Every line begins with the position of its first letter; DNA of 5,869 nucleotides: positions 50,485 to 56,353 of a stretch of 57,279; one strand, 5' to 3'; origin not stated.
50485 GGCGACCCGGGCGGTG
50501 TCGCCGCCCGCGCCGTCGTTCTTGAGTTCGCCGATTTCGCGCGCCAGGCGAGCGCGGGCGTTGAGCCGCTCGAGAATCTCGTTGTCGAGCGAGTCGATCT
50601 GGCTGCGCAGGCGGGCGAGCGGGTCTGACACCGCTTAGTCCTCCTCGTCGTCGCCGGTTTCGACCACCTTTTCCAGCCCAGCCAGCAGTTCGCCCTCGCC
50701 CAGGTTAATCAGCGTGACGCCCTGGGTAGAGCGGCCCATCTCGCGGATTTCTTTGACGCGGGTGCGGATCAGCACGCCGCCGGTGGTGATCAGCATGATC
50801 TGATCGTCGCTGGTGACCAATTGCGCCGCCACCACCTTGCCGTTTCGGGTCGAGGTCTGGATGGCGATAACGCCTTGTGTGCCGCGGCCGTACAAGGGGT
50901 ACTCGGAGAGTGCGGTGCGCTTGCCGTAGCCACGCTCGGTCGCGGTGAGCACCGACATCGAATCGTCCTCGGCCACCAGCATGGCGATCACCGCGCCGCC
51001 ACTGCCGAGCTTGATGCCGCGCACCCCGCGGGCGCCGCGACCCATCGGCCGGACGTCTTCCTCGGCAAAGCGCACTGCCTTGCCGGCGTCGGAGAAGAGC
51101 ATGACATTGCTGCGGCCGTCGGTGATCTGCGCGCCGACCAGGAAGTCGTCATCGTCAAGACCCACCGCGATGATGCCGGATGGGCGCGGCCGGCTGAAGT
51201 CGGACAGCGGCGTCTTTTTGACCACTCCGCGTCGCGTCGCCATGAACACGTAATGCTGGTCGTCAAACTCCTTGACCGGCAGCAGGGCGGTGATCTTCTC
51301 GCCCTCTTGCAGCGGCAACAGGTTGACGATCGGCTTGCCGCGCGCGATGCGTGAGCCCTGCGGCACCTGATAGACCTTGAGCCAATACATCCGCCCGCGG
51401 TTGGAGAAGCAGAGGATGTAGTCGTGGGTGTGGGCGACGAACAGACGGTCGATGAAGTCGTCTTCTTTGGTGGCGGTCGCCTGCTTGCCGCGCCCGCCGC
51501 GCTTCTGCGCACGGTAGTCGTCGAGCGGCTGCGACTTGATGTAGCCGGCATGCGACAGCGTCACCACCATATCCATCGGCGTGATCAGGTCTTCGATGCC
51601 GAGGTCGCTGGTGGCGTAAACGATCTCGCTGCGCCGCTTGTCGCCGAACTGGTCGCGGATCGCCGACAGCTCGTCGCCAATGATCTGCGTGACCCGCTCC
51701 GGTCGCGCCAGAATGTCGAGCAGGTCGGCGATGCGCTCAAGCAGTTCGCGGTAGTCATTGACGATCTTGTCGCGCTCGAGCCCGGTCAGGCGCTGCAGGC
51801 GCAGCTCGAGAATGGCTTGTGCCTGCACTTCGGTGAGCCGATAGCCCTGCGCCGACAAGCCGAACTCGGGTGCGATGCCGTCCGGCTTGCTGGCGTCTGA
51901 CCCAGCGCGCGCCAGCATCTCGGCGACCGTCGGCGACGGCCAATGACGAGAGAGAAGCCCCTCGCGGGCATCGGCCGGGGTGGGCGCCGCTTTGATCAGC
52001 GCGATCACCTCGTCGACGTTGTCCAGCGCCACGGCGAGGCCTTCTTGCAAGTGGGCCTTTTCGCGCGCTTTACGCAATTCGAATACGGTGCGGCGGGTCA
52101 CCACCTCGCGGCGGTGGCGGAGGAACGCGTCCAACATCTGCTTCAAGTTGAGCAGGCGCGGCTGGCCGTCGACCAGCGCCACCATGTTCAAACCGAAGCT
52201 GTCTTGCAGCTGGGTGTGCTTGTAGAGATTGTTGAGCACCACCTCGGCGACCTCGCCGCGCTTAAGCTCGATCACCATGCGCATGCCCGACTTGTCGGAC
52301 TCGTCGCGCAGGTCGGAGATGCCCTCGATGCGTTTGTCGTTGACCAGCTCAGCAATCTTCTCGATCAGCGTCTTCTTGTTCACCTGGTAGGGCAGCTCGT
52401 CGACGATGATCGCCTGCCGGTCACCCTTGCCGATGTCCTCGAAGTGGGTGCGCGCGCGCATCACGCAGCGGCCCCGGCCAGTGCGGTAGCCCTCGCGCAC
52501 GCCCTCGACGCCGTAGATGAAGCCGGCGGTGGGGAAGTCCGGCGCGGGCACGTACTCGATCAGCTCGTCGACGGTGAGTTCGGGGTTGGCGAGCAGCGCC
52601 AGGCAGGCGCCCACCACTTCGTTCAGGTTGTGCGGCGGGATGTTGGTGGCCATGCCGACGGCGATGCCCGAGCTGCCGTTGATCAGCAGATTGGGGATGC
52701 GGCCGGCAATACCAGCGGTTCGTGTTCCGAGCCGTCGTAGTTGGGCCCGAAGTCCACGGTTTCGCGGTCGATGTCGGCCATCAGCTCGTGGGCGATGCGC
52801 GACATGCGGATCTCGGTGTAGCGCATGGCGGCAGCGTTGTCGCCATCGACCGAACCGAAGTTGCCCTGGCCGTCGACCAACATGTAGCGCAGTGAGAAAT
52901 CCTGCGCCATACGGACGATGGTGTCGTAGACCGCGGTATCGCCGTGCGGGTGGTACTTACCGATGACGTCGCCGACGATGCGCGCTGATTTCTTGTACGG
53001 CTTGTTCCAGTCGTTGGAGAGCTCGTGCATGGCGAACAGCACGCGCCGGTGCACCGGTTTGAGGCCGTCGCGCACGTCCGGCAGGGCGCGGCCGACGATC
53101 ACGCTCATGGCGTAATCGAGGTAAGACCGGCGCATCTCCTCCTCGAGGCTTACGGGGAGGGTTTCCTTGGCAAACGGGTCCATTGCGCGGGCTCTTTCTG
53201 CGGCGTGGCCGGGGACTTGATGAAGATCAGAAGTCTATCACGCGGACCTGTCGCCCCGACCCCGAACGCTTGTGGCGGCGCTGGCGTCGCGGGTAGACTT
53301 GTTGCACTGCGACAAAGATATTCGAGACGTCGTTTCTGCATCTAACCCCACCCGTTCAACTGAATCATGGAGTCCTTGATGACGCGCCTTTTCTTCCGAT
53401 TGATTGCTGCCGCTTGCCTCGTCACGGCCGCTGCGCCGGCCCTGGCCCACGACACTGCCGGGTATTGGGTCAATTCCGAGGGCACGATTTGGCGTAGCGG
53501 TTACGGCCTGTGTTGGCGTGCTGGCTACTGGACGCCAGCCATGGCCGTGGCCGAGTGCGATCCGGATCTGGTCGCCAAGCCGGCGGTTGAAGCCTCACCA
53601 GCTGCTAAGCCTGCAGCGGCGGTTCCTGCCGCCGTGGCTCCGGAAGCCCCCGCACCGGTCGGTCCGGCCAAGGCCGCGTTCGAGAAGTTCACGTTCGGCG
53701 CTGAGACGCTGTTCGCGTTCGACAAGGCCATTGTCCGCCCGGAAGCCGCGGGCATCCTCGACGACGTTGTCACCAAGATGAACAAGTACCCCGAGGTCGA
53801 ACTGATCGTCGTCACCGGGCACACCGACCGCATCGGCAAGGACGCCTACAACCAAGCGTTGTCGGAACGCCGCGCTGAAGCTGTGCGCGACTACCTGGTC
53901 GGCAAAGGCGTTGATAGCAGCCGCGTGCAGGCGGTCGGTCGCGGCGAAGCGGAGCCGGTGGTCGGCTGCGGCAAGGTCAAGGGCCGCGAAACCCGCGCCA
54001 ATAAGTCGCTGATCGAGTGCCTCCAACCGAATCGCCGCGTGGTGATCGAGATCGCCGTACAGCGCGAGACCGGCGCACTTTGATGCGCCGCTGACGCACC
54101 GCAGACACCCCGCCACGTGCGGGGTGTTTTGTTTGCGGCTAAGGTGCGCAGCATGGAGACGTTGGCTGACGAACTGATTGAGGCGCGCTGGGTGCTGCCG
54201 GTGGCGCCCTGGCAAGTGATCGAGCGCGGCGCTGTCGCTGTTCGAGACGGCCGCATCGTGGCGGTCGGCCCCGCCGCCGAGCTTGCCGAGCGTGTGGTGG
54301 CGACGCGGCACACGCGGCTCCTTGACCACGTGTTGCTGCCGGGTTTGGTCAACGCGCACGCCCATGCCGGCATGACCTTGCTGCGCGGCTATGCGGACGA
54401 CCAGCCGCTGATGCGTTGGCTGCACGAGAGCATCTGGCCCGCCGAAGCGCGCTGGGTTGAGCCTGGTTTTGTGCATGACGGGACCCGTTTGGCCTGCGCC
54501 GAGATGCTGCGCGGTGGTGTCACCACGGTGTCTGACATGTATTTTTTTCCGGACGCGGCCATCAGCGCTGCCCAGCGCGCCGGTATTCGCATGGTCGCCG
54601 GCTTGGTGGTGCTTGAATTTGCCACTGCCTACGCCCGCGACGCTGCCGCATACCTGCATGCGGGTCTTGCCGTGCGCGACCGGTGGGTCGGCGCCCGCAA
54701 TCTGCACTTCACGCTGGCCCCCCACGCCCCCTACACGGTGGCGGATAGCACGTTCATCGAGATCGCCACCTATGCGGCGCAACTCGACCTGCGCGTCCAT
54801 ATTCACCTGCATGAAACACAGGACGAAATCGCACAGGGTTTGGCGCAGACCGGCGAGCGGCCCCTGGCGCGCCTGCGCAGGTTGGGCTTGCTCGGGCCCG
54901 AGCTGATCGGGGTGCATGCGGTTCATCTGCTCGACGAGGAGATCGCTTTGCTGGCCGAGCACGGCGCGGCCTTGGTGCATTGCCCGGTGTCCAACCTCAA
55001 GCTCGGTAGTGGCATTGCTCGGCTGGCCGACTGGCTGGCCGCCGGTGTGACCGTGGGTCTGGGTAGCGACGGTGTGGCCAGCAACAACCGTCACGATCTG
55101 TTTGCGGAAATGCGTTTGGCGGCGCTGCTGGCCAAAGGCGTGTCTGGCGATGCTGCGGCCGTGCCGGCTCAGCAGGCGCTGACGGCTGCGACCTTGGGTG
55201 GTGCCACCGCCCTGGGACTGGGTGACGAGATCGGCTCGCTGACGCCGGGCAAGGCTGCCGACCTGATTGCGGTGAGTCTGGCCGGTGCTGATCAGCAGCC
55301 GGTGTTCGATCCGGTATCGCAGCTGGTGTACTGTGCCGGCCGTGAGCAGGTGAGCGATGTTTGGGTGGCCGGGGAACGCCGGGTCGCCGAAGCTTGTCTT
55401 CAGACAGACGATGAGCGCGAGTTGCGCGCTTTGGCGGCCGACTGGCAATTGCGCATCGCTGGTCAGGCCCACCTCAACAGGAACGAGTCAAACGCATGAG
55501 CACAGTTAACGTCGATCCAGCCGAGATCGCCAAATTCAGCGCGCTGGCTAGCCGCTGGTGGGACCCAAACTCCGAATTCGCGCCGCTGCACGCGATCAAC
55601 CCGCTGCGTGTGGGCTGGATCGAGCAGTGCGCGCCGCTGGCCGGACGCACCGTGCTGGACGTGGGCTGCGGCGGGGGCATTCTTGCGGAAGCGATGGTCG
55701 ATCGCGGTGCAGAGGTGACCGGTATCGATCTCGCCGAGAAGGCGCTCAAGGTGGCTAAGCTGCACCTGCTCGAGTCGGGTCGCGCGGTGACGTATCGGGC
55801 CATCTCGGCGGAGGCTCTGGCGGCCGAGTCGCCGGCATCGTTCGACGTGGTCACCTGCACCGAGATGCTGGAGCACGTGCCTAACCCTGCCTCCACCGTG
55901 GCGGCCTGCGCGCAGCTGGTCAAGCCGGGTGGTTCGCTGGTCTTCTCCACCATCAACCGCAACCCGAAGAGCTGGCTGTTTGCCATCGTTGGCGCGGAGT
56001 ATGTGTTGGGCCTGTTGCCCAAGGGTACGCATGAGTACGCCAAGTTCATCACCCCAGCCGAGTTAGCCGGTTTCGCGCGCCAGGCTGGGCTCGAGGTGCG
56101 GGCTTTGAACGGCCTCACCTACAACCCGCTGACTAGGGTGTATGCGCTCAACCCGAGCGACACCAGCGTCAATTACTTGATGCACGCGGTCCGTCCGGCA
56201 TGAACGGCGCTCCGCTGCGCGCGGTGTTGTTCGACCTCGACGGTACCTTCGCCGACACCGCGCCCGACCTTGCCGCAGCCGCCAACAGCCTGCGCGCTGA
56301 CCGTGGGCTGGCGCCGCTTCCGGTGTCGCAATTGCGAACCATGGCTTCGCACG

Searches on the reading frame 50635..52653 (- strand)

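Call 42: search_protein_families(library=pfam, proteins=[window:50635-52653:-], max_evalue=0.00001)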
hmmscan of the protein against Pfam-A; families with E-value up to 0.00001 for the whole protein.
window:50635-52653:- (672 aa): 2 families
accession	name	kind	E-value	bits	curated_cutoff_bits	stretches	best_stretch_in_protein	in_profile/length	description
PF03989.18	DNA_gyraseA_C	-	1.5e-81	268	27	6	516-561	2-47/48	DNA gyrase C-terminal domain, beta-propeller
PF00521.26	DNA_topoisoIV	-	2.4e-76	257.8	31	1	1-329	147-431/432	DNA gyrase/topoisomerase IV, subunit A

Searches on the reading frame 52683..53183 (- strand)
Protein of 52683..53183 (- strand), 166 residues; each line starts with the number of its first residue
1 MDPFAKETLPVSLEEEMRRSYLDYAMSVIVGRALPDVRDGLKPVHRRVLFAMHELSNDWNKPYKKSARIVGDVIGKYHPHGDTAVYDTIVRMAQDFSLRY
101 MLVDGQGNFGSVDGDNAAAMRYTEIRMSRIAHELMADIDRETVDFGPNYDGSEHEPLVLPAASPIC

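Call 42: search_protein_families(library=pfam, proteins=[window:52683-53183:-], max_evalue=0.00001)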
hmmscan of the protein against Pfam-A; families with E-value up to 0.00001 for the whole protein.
window:52683-53183:- (166 aa): 1 family
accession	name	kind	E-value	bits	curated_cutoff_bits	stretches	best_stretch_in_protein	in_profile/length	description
PF00521.26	DNA_topoisoIV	-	8.1e-68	229.7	31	1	32-165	1-134/432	DNA gyrase/topoisomerase IV, subunit A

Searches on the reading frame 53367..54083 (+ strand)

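Call 42: search_protein_families(library=pfam, proteins=[window:53367-54083:+], max_evalue=0.00001)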
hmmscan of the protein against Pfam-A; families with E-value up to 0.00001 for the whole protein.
window:53367-54083:+ (238 aa): 1 family
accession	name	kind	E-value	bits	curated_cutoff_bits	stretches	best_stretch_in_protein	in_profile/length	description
PF00691.25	OmpA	-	1.6e-21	76.9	27.2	1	115-205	1-92/98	OmpA family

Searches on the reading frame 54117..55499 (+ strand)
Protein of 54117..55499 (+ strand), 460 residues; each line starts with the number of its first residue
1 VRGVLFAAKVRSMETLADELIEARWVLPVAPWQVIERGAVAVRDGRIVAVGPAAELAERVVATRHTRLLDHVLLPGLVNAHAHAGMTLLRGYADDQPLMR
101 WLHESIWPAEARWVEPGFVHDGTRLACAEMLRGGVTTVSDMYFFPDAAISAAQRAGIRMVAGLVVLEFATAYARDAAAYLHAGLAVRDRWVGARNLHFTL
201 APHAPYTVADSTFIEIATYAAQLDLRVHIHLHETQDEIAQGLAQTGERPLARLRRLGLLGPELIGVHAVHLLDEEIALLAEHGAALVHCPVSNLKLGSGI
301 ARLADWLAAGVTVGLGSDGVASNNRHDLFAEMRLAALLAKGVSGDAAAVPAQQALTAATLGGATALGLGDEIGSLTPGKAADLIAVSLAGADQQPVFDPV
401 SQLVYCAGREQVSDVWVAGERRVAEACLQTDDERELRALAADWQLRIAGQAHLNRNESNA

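Call 42: search_protein_families(library=pfam, proteins=[window:54117-55499:+], max_evalue=0.00001)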
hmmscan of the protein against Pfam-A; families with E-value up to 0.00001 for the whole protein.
window:54117-55499:+ (460 aa): 3 families
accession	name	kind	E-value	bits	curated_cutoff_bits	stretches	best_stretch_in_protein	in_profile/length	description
PF01979.26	Amidohydro_1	-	2e-69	234.9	25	1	72-420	1-343/345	Amidohydrolase family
PF07969.17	Amidohydro_3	-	1.3e-14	55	29.7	1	124-419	162-468/472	Amidohydrolase family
PF22039.1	HUTI_composite_bact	-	1.1e-07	31.7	25.5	1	38-59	1-22/26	Imidazolonepropionase-like composite domain, bacteria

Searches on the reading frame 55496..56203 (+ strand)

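Call 42: search_protein_families(library=pfam, proteins=[window:55496-56203:+], max_evalue=0.00001)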
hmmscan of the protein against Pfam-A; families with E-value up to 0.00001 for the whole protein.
window:55496-56203:+ (235 aa): 11 families
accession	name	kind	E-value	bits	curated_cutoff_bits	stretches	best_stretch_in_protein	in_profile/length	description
PF13489.12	Methyltransf_23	-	8.9e-26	91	27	1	43-203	14-163/164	Methyltransferase domain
PF08241.18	Methyltransf_11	-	1.6e-23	83.6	21.2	1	54-150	1-95/95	Methyltransferase domain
PF13649.12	Methyltransf_25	-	1e-19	71.5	27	1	53-146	1-97/97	Methyltransferase domain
PF08242.18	Methyltransf_12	-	2.7e-18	66.9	30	1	54-148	1-98/98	Methyltransferase domain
PF13847.12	Methyltransf_31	-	1.1e-16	61.2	27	1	50-157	4-114/145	Methyltransferase domain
PF02353.26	CMAS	-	9e-10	38.7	27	1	49-160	62-174/273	Mycolic acid cyclopropane synthetase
PF01209.24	Ubie_methyltran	-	1.5e-09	38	20.1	1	45-152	43-153/233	ubiE/COQ5 methyltransferase family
PF06325.19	PrmA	-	5.3e-09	36.4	22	1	40-153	153-261/296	Ribosomal protein L11 methyltransferase (PrmA)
PF08003.17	Methyltransf_9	-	2.3e-08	33.8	23.8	1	45-153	111-220/315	Protein of unknown function (DUF1698)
PF05175.20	MTS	-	1.6e-06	28.3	23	1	49-121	31-104/170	Methyltransferase small domain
PF05401.17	NodS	-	4.6e-06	27.1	24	1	52-174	46-168/201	Nodulation protein S (NodS)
